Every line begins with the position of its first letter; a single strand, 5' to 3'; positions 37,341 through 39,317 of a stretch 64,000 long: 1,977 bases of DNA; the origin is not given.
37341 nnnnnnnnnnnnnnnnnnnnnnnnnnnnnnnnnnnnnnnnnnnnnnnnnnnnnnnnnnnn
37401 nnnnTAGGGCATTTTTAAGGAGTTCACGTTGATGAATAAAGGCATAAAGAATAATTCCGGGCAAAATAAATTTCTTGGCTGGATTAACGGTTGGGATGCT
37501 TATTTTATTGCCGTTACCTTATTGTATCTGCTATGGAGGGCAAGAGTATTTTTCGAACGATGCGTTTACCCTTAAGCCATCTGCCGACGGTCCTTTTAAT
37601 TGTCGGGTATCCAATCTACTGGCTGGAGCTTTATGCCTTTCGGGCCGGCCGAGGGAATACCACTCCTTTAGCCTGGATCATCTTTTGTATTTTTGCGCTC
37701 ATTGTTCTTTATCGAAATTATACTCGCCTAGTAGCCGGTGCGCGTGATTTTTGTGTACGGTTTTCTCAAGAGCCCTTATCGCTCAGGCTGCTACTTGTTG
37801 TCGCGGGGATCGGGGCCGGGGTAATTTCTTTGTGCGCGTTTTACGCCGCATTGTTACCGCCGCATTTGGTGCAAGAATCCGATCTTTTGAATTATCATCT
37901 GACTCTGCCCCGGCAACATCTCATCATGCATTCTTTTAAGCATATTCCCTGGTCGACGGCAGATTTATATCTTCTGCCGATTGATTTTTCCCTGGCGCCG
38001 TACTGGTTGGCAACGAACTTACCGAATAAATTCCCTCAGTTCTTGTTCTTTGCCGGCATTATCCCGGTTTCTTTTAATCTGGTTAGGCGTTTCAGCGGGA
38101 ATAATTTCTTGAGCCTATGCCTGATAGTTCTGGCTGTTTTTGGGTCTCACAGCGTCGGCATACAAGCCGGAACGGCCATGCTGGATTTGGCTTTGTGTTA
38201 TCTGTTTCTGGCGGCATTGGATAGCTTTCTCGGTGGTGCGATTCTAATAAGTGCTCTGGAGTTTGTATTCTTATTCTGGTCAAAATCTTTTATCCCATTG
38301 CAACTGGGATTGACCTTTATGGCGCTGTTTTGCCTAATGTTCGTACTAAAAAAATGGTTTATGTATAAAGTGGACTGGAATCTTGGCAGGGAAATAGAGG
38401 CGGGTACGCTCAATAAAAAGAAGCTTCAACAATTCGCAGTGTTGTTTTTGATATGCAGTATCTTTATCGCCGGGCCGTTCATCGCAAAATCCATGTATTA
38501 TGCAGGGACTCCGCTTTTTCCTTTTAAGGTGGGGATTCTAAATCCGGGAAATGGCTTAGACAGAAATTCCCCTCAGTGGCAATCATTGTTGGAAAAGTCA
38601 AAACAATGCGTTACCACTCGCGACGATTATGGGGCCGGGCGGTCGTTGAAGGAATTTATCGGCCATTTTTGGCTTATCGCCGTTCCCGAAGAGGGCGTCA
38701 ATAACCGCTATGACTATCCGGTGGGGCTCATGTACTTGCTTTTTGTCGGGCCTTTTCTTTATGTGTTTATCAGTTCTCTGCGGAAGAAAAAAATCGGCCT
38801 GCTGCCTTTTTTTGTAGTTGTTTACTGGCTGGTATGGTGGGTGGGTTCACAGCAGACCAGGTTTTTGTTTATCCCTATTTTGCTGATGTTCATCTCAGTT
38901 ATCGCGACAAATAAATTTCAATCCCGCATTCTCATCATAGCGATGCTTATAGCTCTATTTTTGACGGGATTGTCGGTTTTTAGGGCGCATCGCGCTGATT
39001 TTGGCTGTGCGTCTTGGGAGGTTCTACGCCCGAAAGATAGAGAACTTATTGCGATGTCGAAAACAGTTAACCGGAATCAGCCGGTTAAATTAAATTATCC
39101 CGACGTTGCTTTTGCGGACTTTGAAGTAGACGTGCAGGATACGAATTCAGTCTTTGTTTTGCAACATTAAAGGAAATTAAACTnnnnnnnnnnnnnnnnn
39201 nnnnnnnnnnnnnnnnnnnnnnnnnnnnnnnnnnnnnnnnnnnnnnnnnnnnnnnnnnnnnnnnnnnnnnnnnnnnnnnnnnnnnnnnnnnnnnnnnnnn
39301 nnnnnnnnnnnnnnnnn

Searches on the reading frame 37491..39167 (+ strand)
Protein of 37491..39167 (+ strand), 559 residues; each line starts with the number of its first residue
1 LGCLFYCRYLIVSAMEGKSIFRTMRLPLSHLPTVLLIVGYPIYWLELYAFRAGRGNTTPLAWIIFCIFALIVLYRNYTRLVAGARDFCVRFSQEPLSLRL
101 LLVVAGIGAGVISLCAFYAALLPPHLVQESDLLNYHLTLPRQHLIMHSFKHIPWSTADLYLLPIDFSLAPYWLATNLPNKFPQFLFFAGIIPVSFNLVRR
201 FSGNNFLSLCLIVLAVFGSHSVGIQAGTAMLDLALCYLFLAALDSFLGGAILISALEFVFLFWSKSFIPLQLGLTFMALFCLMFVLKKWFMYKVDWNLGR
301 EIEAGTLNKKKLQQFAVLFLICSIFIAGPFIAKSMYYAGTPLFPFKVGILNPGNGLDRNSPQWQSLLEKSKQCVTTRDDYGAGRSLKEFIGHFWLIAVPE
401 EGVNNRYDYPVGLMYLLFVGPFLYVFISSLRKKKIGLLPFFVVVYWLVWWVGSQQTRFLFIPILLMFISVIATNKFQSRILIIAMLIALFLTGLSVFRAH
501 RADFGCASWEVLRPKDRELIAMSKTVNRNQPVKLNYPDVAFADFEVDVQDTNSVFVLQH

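Call 5: search_protein_families(library=pfam, proteins=[window:37491-39167:+], max_evalue=1)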
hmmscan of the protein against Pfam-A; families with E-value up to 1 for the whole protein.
window:37491-39167:+ (559 aa): 0 families

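Call 6: search_protein_families(library=ncbifam, proteins=[window:37491-39167:+], max_evalue=1)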
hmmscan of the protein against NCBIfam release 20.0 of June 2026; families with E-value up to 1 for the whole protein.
window:37491-39167:+ (559 aa): 1 family
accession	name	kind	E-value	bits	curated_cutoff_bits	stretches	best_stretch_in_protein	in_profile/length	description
NF047510.1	LIC_10190_fam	subfamily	0.00053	18.8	100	1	179-460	170-423/424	LIC_10190 family membrane protein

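Call 63: find_related_loci(query=A5, collection=metagenome_contigs, flank=4000)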
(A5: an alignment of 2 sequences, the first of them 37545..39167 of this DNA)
Query A5 (541 aa) in metagenome_contigs; peptide patterns used: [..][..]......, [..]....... (x = any residue, [..] = any of these).
153 stretches matched a pattern; 5 encode a relative of the query (tblastn E <= 1e-3); 5 distinct loci.
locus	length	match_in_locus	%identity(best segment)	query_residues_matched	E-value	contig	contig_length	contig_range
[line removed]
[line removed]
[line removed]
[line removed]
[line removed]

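Call 66: search_protein_families(library=pfam, proteins=[L016:4037-5653:+, L018:3947-5644:+, L019:4049-5641:+, L017:991-2415:+], max_evalue=1)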
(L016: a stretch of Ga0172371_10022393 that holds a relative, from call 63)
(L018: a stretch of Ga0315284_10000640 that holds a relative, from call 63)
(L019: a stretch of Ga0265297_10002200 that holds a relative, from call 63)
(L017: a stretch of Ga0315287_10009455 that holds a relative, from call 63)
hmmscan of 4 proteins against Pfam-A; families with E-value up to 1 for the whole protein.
L016:4037-5653:+ (539 aa): 1 family
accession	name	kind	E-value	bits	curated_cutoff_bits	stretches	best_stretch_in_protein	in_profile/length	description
PF12089.13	DUF3566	-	0.12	13.2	22.2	1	240-293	26-79/118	Transmembrane domain of unknown function (DUF3566)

L018:3947-5644:+ (566 aa): 0 families

L019:4049-5641:+ (531 aa): 0 families

L017:991-2415:+ (475 aa): 1 family
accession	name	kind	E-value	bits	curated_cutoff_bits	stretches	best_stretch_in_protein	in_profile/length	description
PF19579.4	FtsL_2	-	0.89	9.9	24.6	0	207-238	5-31/100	Bacteriodetes cell division protein (FtsL-like)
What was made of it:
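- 37491..39170 (+): Protein D: polytopic membrane protein and probable GT-C partner of the next GT2. The real start is probably a little downstream of the first TTG. No family found (calls 5, 66).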

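Call 84: search_dna_similar(query=window:37491-39167:+, collection=plasmids, mode=protein, max_evalue=0.01, max_rows=10)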
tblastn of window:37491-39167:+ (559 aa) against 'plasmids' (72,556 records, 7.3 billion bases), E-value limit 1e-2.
No match.
